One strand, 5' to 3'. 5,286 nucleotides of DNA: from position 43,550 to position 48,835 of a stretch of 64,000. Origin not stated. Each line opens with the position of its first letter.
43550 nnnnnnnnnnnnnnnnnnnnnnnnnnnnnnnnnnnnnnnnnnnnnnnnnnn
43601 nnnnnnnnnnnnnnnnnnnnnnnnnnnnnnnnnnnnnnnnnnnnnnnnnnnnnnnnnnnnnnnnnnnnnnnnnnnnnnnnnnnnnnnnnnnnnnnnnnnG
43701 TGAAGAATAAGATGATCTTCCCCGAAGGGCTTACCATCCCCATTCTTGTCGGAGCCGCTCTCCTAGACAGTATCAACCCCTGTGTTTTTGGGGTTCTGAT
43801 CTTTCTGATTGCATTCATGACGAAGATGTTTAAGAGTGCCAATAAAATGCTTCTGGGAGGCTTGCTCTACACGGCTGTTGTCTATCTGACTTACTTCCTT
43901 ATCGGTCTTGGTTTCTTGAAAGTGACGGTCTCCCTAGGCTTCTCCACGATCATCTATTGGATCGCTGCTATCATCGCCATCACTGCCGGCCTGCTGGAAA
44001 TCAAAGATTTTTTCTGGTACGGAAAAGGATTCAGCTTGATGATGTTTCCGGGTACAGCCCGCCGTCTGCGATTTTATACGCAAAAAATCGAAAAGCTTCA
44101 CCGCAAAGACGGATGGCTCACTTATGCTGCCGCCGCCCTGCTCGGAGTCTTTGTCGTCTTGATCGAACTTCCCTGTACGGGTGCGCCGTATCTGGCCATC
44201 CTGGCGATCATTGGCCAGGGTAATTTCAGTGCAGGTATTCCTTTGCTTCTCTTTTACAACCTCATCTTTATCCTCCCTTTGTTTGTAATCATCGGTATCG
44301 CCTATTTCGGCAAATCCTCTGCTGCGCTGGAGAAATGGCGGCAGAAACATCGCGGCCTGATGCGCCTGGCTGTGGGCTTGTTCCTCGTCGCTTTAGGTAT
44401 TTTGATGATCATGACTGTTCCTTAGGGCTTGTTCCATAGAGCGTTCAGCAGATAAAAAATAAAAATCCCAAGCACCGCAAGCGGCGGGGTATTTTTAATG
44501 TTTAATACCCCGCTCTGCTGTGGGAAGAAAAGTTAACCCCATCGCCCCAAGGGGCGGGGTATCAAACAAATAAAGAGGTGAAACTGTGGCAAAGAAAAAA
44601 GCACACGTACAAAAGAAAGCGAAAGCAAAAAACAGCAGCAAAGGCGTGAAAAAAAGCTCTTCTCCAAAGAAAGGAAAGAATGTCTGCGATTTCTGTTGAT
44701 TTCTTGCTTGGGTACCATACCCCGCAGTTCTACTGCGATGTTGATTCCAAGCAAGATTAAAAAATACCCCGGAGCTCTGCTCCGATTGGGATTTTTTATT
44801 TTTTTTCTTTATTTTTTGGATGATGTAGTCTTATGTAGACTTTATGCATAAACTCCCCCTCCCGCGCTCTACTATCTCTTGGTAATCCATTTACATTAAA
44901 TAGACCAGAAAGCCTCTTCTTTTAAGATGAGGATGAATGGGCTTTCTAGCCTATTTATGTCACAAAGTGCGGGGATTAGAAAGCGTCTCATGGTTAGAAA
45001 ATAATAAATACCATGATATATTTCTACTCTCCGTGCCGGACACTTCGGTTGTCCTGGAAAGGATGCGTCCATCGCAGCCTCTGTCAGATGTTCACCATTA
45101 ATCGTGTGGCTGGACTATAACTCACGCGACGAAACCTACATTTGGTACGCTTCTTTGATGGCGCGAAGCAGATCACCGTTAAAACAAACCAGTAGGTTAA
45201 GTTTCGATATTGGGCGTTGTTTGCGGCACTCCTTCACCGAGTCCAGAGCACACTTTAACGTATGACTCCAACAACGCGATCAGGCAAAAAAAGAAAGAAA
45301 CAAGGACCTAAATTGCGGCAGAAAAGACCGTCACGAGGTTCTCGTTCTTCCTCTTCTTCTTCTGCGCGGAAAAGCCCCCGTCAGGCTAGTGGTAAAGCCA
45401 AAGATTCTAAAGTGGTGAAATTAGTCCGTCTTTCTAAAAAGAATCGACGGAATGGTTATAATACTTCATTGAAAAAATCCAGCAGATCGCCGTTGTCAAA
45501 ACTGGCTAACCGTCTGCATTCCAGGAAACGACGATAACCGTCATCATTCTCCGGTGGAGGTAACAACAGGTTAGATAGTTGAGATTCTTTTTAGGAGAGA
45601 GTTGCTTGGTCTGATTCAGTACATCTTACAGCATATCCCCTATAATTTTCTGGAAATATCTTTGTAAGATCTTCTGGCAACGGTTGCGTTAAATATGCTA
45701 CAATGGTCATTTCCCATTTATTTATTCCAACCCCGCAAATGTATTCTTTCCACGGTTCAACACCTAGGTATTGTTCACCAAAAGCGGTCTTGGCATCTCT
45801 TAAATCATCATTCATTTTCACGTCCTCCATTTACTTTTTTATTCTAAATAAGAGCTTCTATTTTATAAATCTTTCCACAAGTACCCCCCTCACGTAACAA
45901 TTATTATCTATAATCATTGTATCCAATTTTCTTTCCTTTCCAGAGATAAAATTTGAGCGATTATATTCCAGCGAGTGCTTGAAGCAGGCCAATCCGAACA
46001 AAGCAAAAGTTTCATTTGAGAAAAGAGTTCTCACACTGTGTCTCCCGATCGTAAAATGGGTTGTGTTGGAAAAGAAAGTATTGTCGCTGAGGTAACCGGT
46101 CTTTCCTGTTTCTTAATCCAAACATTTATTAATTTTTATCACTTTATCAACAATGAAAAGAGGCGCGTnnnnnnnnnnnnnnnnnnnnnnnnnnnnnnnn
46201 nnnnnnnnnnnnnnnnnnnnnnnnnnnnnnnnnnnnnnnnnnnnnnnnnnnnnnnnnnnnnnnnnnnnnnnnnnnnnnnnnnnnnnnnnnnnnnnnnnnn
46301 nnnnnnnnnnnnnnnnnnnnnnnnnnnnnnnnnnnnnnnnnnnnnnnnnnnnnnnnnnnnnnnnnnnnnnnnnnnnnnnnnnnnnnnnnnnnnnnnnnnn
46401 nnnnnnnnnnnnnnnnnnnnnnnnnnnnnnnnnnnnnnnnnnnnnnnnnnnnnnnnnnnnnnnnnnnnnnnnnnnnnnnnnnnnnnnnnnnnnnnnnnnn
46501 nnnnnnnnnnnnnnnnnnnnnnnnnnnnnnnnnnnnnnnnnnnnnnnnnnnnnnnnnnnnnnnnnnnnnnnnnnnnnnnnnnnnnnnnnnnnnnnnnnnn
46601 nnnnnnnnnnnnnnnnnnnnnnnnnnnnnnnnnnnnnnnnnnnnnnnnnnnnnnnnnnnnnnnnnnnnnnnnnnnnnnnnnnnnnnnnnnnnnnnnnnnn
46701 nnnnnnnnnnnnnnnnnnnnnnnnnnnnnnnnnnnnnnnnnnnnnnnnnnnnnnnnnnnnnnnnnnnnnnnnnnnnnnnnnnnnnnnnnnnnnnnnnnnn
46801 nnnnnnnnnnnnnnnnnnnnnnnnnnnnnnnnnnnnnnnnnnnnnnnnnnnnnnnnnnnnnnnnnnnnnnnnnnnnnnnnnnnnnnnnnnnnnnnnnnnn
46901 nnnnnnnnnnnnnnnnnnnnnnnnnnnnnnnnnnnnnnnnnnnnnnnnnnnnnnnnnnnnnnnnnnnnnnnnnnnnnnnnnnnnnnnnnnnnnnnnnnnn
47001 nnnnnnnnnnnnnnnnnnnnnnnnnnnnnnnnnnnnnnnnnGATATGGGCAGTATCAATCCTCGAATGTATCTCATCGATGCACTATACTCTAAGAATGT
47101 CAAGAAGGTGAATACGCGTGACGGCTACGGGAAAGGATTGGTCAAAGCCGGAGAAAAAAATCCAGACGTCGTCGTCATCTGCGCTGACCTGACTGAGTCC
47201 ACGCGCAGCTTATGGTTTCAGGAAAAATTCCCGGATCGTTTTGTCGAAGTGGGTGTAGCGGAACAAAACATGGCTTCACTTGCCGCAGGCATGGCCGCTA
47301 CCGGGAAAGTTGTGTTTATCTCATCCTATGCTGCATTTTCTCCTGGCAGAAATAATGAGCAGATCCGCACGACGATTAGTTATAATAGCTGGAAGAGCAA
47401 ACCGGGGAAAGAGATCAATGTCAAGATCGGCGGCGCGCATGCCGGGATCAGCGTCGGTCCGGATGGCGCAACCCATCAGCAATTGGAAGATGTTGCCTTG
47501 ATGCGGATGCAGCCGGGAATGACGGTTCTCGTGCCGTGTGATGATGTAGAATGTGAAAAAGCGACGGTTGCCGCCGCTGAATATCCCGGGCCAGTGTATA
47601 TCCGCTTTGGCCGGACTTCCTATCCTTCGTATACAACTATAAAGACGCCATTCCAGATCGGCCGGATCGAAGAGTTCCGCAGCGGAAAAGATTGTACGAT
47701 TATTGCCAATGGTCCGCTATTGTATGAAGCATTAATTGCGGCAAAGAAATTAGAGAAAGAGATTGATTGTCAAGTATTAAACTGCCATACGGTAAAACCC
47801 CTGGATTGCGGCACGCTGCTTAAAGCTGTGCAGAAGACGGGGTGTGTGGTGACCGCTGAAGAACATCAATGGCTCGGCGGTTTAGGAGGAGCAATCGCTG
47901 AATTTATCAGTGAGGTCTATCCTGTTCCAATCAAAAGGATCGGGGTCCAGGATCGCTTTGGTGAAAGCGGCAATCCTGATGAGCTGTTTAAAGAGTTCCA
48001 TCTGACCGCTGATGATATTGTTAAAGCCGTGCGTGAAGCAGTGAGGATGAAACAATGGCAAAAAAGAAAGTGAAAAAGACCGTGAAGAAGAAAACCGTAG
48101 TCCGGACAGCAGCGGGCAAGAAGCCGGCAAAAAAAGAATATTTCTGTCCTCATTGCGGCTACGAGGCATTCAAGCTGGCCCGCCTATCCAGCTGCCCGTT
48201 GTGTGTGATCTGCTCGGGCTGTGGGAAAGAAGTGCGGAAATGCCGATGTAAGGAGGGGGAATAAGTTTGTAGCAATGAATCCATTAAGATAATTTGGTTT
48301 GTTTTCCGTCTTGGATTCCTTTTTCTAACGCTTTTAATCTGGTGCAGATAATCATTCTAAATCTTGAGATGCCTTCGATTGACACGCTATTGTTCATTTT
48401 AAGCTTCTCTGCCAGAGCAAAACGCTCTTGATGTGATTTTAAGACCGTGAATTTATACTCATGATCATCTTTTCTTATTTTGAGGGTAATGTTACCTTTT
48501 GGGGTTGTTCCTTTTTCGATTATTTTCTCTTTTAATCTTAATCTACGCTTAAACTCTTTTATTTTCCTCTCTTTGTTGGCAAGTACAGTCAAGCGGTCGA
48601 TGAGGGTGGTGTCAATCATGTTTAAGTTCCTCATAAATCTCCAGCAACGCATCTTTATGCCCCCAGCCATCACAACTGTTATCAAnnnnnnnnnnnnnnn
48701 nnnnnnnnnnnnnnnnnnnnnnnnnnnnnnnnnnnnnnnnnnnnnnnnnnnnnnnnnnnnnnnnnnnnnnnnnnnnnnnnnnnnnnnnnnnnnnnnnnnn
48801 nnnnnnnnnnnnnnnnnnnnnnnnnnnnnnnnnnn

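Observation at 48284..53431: Minus-strand accessory cassette with duplicated zinc-ribbon/Bro-N modules, a RhuM-family gene and a DinD-like gene; candidate mobile or defence-related system in an archaeal background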

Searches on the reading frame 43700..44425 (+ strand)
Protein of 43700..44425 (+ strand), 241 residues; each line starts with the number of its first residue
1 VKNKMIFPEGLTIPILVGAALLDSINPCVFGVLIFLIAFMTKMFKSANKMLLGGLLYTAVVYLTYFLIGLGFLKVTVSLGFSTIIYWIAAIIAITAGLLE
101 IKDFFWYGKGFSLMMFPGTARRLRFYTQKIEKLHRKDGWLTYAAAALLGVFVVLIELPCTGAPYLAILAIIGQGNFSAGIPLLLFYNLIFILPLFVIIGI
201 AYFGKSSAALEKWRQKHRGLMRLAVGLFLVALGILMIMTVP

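Call 98: search_protein_families(library=pfam, proteins=[window:43700-44425:+], max_evalue=0.001)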
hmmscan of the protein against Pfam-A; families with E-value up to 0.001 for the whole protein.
window:43700-44425:+ (241 aa): 1 family
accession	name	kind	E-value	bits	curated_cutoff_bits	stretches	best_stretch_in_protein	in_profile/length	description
PF02683.22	DsbD_TM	-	0.00015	21.6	27.1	1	12-230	4-215/219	Cytochrome C biogenesis protein transmembrane domain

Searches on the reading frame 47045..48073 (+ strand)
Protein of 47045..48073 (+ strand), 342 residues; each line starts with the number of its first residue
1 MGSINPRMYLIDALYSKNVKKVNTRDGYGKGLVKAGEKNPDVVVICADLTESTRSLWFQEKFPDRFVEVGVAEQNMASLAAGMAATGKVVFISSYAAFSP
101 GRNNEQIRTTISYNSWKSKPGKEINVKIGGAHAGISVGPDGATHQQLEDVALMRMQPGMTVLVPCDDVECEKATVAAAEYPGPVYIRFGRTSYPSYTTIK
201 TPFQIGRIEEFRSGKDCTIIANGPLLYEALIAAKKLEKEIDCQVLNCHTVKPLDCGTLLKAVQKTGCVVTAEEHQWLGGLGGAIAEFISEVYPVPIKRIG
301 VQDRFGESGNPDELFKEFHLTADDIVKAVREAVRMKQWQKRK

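Call 16: find_related_loci(query=window:47045-48073:+, collection=genome_contigs, flank=10000)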
Query window:47045-48073:+ (342 aa) in genome_contigs; peptide patterns used: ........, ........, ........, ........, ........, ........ (x = any residue, [..] = any of these).
244 stretches matched a pattern; 117 encode a relative of the query (tblastn E <= 1e-3); the best 80 are kept; 80 distinct loci.
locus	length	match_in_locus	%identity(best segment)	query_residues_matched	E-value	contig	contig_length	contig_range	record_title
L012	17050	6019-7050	81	1-342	0e+0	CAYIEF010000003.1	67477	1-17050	MAG TPA_asm: uncultured Methanosarcinales archaeon isolate ERP119705_co19_172 genome assembly, contig: NODE_186_length_6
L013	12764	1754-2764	82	1-337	0e+0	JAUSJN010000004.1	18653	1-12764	MAG: Nanoarchaeota archaeon isolate E14_metabat.bin.302 E14_k141_1164689, whole genome shotgun sequence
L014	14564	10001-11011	82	1-337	0e+0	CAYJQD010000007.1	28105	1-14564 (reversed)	MAG TPA_asm: uncultured Methanosarcinales archaeon isolate ERP125453_co1_474 genome assembly, contig: NODE_1447_length_2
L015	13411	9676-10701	80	1-342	0e+0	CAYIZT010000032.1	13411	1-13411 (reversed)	MAG TPA_asm: uncultured Methanosarcinales archaeon isolate ERP119705_co9_54 genome assembly, contig: NODE_5694_length_13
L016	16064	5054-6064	81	1-337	0e+0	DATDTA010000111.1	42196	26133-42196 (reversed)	MAG TPA_asm: Candidatus Nanoarchaeia archaeon isolate SMAG_U8017 k141_2118101, whole genome shotgun sequence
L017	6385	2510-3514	81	1-337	0e+0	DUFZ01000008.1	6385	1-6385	MAG TPA_asm: Candidatus Woesearchaeota archaeon isolate UBA10194 contig_51566, whole genome shotgun sequence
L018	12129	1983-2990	81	1-337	0e+0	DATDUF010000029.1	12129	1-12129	MAG TPA_asm: Candidatus Nanoarchaeia archaeon isolate SMAG_U8050 k141_1041840, whole genome shotgun sequence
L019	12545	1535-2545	80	1-337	0e+0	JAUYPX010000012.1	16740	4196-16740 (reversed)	MAG: Nanoarchaeota archaeon isolate C4_metabat.bin.63 C4_k141_17551, whole genome shotgun sequence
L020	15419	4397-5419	80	1-339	0e+0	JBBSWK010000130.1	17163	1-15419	MAG: Nanoarchaeota archaeon isolate H51-bin025_1 H51_bin025_1_000000000134, whole genome shotgun sequence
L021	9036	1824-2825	82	1-335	0e+0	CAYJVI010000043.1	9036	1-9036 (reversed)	MAG TPA_asm: uncultured Methanosarcinales archaeon isolate ERP125453_co1_290 genome assembly, contig: NODE_9236_length_9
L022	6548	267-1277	80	1-337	0e+0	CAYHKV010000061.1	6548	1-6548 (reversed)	MAG TPA_asm: uncultured Methanosarcinales archaeon isolate ERP119705_co13_634 genome assembly, contig: NODE_14752_length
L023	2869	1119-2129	81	1-337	0e+0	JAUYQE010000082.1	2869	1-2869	MAG: Nanoarchaeota archaeon isolate C4_metabat.bin.89 C4_k141_314575, whole genome shotgun sequence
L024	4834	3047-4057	80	1-337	0e+0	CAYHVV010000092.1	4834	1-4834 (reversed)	MAG TPA_asm: uncultured Methanosarcinales archaeon isolate ERP119705_co15_611 genome assembly, contig: NODE_23931_length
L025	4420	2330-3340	81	1-337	0e+0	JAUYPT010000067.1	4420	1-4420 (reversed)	MAG: Nanoarchaeota archaeon isolate C4_metabat.bin.53 C4_k141_582883, whole genome shotgun sequence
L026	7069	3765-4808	77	1-342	0e+0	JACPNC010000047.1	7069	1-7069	MAG: Candidatus Woesearchaeota archaeon isolate NC_groundwater_565_Ag_S-0.1um_37_7 S35_SO-1_scaffold_197646, whole genom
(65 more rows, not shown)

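Call 58: search_protein_families(library=pfam, alignment_id=A3, max_evalue=0.0001)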
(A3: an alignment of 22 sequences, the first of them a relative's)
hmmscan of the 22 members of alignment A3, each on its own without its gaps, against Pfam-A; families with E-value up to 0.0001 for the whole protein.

A. member 1, L018:3392-4162:- (257 aa): 5 families
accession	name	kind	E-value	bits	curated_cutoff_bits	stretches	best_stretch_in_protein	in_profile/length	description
PF00005.33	ABC_tran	-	4.3e-32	112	25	1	27-181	2-136/137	ABC transporter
PF13304.12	AAA_21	-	2.4e-15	57.9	27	2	136-212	219-300/304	AAA domain, putative AbiEii toxin, Type IV TA system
PF02463.25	SMC_N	-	8.7e-13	48.6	40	1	36-218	24-205/220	RecF/RecN/SMC N terminal domain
PF13476.12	AAA_23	-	3.1e-05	25.1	27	1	11-57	2-40/201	AAA domain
PF13401.12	AAA_22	-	6.2e-05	23.8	27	0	36-137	5-82/130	AAA domain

B. families by the number of members that match (of 22 scanned): 36 families (the first 25 are shown)
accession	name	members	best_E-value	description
PF00528.27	BPD_transp_1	4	1.8e-19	Binding-protein-dependent transport system inner membrane component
PF12849.12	PBP_like_2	2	3e-36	PBP superfamily domain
PF00005.33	ABC_tran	2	4.3e-32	ABC transporter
PF13304.12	AAA_21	2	2.4e-15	AAA domain, putative AbiEii toxin, Type IV TA system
PF12727.12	PBP_like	2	6.1e-14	PBP superfamily domain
PF02463.25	SMC_N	2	8.7e-13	RecF/RecN/SMC N terminal domain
PF04014.23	MazE_antitoxin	2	5.7e-10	Antidote-toxin recognition MazE, bacterial antitoxin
PF13531.11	SBP_bac_11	2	2.4e-09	Bacterial extracellular solute-binding protein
PF13401.12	AAA_22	2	2.6e-06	AAA domain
PF01895.24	PhoU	2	3.6e-05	PhoU domain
PF01131.25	Topoisom_bac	1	1.1e-117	DNA topoisomerase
PF00368.23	HMG-CoA_red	1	3.2e-76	Hydroxymethylglutaryl-coenzyme A reductase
PF00501.34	AMP-binding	1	1.8e-58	AMP-binding enzyme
PF07690.21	MFS_1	1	1.4e-36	Major Facilitator Superfamily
PF01797.21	Y1_Tnp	1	2e-28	Transposase IS200 like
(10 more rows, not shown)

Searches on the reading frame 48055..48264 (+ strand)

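Call 4: search_protein_families(library=pfam, proteins=[window:48055-48264:+], max_evalue=0.1)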
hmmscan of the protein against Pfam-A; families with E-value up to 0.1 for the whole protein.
window:48055-48264:+ (69 aa): 3 families
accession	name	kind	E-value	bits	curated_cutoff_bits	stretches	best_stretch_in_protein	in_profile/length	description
PF09723.15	Zn_ribbon_8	-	0.015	15.7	34.4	1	28-62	5-39/41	Zinc ribbon domain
PF13240.11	Zn_Ribbon_1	-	0.036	14.3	25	1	29-37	14-22/23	zinc-ribbon domain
PF13248.11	Zn_ribbon_3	-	0.086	12.8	27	1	22-36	10-24/26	zinc-ribbon domain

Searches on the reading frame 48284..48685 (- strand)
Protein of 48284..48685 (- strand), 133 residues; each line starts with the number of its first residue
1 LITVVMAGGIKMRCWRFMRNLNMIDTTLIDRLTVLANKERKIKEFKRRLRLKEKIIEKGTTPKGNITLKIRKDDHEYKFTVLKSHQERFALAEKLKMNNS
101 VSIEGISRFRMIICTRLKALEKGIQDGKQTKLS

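Call 3: search_protein_families(library=pfam, proteins=[window:48284-48685:-], max_evalue=0.1)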
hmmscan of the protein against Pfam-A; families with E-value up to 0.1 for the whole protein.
window:48284-48685:- (133 aa): 1 family
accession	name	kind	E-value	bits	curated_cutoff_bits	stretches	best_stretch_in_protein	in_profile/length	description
PF25764.1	KIF21A_4th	-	0.012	15.7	33.1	1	37-130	25-119/183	KIF21A-like domain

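Call 5: search_protein_families(library=ncbifam, proteins=[window:48284-48685:-], max_evalue=0.01)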
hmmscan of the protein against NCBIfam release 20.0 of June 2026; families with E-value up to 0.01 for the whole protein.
window:48284-48685:- (133 aa): 0 families

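Call 6: search_protein_families(library=padloc, proteins=[window:48284-48685:-], max_evalue=0.01)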
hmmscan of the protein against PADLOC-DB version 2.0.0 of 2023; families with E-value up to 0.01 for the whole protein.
window:48284-48685:- (133 aa): 0 families

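Call 7: search_protein_families(library=phrogs, proteins=[window:48284-48685:-], max_evalue=0.01)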
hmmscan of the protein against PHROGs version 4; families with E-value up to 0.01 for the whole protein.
window:48284-48685:- (133 aa): 0 families
